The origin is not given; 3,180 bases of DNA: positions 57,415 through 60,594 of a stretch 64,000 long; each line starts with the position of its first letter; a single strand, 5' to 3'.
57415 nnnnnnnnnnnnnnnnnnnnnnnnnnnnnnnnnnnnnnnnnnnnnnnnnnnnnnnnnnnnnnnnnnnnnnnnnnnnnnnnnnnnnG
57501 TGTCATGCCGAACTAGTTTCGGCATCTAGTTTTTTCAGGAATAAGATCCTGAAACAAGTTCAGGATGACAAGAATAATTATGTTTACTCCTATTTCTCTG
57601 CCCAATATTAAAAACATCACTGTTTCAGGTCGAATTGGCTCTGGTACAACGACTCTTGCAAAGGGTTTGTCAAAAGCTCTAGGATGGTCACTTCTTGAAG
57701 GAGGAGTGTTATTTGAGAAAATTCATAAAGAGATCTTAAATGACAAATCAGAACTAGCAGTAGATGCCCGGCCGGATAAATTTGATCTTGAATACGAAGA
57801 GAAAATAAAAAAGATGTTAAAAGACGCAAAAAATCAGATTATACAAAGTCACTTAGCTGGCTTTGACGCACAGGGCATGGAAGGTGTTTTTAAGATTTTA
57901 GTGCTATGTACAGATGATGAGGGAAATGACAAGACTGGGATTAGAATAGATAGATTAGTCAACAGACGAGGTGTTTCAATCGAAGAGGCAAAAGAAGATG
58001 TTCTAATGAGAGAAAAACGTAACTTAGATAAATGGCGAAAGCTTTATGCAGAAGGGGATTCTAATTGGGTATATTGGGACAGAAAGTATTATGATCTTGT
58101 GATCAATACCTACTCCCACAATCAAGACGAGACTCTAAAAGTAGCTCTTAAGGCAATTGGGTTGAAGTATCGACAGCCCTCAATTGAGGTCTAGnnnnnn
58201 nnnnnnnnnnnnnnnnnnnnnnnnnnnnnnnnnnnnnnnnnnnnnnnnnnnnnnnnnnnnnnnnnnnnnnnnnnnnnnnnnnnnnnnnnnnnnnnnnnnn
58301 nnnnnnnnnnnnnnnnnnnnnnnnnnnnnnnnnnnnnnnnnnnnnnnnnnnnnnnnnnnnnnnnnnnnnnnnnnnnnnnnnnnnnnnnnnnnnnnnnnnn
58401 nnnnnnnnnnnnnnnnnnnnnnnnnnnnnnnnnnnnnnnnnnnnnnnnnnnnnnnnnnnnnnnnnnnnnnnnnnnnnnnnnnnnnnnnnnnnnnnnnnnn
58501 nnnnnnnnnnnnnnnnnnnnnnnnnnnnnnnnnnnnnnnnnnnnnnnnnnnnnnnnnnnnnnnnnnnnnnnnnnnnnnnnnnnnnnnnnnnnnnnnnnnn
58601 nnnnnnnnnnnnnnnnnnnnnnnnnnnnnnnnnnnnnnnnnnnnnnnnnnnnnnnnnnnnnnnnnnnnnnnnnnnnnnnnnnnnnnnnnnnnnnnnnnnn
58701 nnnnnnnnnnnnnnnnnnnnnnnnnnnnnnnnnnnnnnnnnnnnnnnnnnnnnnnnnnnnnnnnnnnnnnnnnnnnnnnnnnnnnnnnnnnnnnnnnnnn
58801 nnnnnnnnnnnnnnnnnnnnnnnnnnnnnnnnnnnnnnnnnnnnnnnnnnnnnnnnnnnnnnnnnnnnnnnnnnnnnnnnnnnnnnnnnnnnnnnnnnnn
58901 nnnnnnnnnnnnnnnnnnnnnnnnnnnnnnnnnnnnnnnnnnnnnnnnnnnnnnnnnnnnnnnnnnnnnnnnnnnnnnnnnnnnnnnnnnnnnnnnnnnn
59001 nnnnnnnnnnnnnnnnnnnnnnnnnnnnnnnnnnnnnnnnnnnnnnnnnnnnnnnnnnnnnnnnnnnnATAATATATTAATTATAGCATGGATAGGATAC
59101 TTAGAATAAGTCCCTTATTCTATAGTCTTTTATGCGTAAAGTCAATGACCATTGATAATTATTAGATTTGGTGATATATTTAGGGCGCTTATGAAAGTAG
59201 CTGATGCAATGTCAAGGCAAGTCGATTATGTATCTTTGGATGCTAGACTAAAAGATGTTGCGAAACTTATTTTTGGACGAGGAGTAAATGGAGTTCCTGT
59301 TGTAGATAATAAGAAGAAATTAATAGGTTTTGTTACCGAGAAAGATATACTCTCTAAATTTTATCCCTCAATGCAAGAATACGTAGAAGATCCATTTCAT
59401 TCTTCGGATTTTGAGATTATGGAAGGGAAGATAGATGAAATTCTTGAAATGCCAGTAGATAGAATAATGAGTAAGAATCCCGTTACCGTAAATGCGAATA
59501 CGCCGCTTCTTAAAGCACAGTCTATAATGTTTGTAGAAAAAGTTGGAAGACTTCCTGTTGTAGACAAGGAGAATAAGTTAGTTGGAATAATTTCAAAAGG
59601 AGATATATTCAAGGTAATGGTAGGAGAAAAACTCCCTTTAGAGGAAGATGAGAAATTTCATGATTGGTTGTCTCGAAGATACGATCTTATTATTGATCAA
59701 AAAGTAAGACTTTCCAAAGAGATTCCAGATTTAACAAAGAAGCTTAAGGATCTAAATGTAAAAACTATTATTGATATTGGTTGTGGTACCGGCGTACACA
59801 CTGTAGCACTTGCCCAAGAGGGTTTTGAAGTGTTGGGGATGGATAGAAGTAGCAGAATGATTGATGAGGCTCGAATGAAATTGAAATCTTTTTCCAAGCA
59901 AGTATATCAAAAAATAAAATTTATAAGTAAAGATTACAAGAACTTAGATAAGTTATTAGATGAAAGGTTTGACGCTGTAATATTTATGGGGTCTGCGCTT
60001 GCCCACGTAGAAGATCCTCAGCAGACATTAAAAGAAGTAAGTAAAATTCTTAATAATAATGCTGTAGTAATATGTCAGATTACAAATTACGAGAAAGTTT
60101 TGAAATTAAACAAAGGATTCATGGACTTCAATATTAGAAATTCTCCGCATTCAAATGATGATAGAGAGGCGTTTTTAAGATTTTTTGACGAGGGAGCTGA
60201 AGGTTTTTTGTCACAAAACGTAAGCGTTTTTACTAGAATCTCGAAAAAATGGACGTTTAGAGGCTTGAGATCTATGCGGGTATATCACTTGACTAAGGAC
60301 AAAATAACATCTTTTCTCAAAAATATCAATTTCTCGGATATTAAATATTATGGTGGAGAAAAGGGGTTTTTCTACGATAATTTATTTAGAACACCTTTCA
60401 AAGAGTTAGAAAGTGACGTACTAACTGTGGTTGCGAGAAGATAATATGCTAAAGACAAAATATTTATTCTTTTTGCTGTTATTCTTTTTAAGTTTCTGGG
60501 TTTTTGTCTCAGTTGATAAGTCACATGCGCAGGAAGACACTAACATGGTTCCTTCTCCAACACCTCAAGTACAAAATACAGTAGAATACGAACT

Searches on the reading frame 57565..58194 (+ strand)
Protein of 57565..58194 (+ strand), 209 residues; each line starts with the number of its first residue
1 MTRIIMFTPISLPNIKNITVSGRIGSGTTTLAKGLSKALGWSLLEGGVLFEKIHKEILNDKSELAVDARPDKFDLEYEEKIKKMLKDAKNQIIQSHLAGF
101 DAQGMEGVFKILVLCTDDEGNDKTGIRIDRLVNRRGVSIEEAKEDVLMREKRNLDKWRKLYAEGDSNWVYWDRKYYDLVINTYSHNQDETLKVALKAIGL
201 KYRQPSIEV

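Call 39: search_protein_families(library=pfam, proteins=[window:57565-58194:+], max_evalue=0.001)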
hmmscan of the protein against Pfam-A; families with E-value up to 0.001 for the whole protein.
window:57565-58194:+ (209 aa): 3 families
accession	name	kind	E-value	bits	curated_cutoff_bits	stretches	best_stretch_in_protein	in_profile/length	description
PF13189.12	Cytidylate_kin2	-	5.3e-09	36.9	28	1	17-182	1-174/176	Cytidylate kinase-like family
PF13238.12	AAA_18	-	3.2e-06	28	29.4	1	18-119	1-103/128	AAA domain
PF13207.12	AAA_17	-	0.00024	21.9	27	1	25-104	5-87/136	AAA domain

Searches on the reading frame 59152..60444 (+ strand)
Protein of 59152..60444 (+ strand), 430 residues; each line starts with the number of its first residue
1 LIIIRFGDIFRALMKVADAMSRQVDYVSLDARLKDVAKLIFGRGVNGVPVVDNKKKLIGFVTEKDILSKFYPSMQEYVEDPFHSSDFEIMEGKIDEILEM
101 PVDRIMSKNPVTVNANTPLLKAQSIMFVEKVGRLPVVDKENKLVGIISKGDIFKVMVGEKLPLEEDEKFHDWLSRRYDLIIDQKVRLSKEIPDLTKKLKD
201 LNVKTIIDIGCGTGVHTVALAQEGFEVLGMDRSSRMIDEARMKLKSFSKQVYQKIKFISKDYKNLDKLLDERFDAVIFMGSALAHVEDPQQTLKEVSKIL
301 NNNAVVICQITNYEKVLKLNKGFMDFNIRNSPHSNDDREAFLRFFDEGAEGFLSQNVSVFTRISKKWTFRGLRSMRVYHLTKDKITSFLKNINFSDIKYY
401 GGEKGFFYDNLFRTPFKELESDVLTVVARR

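Call 39: search_protein_families(library=pfam, proteins=[window:59152-60444:+], max_evalue=0.001)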
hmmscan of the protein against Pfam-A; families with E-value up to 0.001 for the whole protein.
window:59152-60444:+ (430 aa): 13 families
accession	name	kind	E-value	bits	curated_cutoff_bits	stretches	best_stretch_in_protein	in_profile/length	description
PF00571.33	CBS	-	1.4e-29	102.6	24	2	102-157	1-56/57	CBS domain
PF13649.12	Methyltransf_25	-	2.8e-18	66.9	27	1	206-302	1-95/97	Methyltransferase domain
PF08241.18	Methyltransf_11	-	2.3e-17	63.9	21.2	1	207-308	1-95/95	Methyltransferase domain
PF13847.12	Methyltransf_31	-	5.1e-17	62.4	27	1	204-311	5-112/145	Methyltransferase domain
PF08242.18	Methyltransf_12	-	2.4e-15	57.5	30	1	207-305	1-97/98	Methyltransferase domain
PF13489.12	Methyltransf_23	-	2.1e-13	50.8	27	1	189-314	7-122/164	Methyltransferase domain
PF01209.24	Ubie_methyltran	-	6.2e-09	36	20.1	1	195-324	40-167/233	ubiE/COQ5 methyltransferase family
PF08003.17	Methyltransf_9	-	5.5e-07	29.3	23.8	1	180-307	93-216/315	Protein of unknown function (DUF1698)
PF05175.20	MTS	-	2.6e-05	24.4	23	1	196-277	25-103/170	Methyltransferase small domain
PF01795.25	Methyltransf_5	-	0.00011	22.3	27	1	196-276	14-96/309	MraW methylase family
PF02353.26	CMAS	-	0.00011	22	27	1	196-309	56-165/273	Mycolic acid cyclopropane synthetase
PF07021.18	MetW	-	0.00031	20.9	21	1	205-306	16-108/193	Methionine biosynthesis protein MetW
PF02390.23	Methyltransf_4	-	0.00054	19.9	24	0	204-269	3-68/173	Putative methyltransferase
